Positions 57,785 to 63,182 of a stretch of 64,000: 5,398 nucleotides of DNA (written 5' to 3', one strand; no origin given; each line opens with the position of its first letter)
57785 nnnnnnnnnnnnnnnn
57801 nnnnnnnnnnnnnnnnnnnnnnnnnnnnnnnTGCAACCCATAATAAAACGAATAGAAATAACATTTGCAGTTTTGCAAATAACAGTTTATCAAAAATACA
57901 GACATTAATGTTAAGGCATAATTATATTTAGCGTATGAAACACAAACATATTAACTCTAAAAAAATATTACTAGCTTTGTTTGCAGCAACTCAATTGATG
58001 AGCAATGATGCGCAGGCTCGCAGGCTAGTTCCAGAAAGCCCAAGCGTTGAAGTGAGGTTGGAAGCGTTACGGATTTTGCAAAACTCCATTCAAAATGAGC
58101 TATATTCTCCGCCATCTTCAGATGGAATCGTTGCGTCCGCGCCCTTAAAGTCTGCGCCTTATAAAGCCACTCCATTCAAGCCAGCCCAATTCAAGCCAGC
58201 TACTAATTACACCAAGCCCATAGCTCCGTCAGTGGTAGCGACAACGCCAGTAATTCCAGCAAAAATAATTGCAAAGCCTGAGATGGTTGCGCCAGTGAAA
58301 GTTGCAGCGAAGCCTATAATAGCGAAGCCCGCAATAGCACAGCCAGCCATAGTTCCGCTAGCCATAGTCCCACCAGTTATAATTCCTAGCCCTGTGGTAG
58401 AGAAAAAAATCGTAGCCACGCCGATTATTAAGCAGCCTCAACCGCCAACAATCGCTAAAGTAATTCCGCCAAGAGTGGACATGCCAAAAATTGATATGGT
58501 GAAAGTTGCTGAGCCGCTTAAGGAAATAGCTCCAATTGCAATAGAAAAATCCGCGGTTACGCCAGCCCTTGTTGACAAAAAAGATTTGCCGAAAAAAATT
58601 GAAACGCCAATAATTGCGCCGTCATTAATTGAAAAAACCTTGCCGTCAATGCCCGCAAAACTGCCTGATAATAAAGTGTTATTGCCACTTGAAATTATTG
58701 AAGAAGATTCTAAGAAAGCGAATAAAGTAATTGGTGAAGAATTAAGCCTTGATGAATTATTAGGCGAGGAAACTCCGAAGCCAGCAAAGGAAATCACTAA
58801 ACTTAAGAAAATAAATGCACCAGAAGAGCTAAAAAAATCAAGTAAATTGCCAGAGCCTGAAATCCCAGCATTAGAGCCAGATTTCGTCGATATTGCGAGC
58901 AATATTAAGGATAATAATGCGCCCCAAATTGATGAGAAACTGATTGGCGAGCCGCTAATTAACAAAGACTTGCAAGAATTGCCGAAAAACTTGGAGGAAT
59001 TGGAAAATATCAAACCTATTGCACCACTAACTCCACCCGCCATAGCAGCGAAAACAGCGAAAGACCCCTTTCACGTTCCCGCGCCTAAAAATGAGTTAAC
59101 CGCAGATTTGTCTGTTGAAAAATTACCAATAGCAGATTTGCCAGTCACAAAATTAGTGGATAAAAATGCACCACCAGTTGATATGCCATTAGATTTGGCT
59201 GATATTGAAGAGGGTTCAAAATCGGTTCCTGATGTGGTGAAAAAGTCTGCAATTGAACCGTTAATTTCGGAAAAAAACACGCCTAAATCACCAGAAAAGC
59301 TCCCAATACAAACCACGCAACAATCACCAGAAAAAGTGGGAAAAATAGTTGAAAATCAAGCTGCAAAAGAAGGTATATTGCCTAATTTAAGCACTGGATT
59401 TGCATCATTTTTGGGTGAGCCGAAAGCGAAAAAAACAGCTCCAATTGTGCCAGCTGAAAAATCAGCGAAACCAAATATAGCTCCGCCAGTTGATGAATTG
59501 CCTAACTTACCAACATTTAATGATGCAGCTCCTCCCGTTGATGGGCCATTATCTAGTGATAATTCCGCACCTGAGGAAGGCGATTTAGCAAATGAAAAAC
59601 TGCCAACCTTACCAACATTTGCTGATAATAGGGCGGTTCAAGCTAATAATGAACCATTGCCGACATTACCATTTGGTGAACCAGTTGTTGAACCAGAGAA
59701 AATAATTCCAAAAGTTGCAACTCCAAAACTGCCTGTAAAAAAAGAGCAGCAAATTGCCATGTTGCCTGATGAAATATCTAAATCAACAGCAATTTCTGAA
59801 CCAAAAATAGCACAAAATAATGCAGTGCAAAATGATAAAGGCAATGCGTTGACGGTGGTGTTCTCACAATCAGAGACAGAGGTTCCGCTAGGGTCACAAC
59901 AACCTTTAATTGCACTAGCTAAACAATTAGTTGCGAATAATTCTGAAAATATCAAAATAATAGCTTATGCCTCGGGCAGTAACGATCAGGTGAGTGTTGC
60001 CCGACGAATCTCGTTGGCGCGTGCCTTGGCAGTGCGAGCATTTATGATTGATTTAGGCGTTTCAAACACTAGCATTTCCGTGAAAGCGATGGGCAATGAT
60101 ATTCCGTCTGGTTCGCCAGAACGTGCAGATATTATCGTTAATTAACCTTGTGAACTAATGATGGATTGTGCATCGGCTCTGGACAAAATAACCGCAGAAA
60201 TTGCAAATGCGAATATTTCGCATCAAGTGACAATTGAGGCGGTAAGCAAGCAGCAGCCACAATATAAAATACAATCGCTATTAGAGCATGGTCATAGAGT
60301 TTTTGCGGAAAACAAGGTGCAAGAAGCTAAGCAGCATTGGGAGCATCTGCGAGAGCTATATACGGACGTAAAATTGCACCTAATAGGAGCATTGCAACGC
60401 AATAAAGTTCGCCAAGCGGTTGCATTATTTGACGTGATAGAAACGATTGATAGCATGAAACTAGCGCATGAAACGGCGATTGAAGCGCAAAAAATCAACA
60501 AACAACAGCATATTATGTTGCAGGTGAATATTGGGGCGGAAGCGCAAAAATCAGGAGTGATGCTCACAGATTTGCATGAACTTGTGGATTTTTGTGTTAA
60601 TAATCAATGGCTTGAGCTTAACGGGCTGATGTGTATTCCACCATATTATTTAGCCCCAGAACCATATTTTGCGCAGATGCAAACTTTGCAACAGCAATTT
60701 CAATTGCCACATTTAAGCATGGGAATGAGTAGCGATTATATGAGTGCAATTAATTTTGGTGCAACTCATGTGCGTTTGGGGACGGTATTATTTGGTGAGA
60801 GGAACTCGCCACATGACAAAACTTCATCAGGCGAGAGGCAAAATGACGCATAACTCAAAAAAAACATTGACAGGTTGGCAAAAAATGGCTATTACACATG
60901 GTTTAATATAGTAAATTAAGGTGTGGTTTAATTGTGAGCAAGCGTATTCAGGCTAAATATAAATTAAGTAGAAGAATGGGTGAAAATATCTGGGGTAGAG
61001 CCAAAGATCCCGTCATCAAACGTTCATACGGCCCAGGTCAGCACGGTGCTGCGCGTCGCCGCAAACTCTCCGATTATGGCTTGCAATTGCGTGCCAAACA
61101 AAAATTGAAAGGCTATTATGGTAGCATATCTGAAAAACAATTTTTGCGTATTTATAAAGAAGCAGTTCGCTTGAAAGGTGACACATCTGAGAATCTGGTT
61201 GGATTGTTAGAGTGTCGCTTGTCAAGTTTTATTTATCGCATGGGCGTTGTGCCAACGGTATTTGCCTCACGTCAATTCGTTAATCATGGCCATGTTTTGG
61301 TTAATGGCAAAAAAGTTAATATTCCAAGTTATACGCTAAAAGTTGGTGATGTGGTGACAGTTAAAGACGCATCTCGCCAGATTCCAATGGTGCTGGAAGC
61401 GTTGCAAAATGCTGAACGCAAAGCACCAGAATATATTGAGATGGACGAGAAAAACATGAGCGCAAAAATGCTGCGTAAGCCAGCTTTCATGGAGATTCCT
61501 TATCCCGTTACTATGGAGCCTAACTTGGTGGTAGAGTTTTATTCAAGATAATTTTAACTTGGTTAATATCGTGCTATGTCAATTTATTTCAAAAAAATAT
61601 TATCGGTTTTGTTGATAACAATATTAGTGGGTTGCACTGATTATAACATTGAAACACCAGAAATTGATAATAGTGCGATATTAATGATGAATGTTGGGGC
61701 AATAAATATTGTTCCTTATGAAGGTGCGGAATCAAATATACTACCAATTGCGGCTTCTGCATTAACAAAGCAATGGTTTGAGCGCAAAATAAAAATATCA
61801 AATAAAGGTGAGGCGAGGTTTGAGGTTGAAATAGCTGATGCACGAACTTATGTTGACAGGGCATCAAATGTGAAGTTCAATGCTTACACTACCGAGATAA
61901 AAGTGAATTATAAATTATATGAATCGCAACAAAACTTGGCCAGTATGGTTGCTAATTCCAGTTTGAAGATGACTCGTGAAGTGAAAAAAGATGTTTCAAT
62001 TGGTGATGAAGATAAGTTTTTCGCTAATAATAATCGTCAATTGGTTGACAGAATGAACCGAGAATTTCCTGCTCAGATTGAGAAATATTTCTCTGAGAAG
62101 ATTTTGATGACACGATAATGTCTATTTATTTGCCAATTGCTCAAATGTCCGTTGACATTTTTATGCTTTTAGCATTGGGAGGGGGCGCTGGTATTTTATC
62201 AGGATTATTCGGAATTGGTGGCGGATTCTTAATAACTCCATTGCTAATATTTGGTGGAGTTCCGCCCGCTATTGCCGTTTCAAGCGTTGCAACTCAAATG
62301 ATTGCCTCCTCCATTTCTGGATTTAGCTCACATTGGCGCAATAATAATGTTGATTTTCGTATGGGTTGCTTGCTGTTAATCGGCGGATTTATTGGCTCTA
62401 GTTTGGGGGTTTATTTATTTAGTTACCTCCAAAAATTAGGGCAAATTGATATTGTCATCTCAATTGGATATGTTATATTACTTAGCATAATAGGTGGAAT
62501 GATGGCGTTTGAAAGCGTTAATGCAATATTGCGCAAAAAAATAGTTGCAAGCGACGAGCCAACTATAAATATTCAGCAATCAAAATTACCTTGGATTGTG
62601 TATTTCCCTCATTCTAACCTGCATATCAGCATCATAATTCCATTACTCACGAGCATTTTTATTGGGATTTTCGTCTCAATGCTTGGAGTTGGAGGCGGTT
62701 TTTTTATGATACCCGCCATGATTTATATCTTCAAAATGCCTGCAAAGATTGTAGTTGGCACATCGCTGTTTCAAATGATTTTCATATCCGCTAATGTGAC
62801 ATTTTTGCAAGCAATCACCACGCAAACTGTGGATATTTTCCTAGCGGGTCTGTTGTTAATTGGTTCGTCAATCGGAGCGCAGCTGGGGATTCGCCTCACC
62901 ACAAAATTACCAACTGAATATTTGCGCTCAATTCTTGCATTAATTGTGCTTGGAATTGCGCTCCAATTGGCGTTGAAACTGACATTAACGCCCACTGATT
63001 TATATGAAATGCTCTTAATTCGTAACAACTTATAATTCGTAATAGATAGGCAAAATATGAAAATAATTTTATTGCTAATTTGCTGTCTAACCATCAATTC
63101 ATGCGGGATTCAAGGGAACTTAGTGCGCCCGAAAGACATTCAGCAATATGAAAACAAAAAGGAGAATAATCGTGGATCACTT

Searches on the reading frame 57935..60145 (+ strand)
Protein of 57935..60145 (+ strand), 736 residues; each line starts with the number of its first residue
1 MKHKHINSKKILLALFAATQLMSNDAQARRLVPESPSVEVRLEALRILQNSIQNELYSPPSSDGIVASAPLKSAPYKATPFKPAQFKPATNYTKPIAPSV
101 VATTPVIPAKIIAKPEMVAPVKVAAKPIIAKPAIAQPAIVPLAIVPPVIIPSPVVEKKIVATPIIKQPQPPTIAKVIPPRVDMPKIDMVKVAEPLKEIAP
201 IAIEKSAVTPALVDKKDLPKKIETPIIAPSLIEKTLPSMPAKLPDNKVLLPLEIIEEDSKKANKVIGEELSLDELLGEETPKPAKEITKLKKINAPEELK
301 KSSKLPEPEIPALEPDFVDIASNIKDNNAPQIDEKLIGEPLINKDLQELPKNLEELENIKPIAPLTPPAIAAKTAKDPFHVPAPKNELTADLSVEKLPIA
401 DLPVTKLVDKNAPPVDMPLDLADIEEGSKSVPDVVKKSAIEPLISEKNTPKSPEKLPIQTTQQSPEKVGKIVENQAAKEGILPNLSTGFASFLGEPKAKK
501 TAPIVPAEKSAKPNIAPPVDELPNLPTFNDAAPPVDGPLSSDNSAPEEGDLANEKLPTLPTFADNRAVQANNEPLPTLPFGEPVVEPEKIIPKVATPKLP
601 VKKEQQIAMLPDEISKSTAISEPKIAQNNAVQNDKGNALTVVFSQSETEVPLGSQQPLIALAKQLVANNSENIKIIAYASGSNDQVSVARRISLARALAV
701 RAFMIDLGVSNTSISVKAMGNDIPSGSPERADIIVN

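Call 14: search_protein_families(library=pfam, proteins=[window:57935-60145:+], max_evalue=0.00001)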
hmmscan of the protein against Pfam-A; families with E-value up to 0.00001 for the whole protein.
window:57935-60145:+ (736 aa): 1 family
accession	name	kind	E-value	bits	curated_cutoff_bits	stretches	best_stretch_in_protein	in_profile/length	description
PF00691.25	OmpA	-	3.2e-08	34.2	27.2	1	643-722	2-82/98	OmpA family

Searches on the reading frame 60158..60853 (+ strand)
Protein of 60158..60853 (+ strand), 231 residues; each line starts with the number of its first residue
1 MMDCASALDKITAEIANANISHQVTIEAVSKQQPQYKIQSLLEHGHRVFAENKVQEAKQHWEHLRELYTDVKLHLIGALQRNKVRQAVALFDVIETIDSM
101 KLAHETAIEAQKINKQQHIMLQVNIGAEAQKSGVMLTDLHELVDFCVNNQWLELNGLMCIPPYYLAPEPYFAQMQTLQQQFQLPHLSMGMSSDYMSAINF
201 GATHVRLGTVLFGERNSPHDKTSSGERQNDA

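Call 14: search_protein_families(library=pfam, proteins=[window:60158-60853:+], max_evalue=0.00001)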
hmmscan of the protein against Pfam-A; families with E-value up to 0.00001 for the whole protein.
window:60158-60853:+ (231 aa): 1 family
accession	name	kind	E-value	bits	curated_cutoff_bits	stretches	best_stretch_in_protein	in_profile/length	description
PF01168.26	Ala_racemase_N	-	1.3e-19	71.2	24.1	1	38-215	40-219/220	Alanine racemase, N-terminal domain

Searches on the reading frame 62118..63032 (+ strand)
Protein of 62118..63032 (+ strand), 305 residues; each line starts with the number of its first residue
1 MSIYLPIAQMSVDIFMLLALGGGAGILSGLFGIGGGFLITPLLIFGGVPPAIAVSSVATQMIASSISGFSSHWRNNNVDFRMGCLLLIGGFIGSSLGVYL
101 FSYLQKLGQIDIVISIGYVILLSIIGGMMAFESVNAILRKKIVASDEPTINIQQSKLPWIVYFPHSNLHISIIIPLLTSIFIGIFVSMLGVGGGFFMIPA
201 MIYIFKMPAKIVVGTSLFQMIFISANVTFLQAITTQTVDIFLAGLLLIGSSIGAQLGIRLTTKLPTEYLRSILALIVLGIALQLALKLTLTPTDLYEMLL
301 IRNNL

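Call 57: find_encoding_contigs(protein=window:62118-63032:+, flank=10000, max_places=1)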
Protein window:62118-63032:+ (305 aa): 7 contigs read that carry it; 1 place shown.
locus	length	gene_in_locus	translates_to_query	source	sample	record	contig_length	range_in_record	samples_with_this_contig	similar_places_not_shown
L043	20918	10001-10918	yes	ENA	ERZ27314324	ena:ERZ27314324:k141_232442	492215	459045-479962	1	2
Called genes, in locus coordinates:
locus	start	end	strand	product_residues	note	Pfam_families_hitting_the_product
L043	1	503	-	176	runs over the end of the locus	PF04519:Bactofilin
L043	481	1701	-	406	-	PF01551:Peptidase_M23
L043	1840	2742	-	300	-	PF02219:MTHFR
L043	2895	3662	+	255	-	PF04333:MlaA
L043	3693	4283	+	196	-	PF05494:MlaC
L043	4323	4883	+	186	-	PF08207:EFP_N, PF01132:EFP, PF09285:Elong-fact-P_C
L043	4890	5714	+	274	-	PF00459:Inositol_P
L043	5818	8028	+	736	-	PF00691:OmpA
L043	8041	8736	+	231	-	PF01168:Ala_racemase_N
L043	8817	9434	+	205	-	PF00163:Ribosomal_S4, PF01479:S4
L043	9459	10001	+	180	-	-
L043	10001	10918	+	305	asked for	PF01925:TauE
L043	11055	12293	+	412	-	PF00278:Orn_DAP_Arg_deC, PF01168:Ala_racemase_N, PF02784:Orn_Arg_deC_N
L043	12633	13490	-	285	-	PF13103:TonB_2, PF03544:TonB_C (weak)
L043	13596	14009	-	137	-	PF02472:ExbD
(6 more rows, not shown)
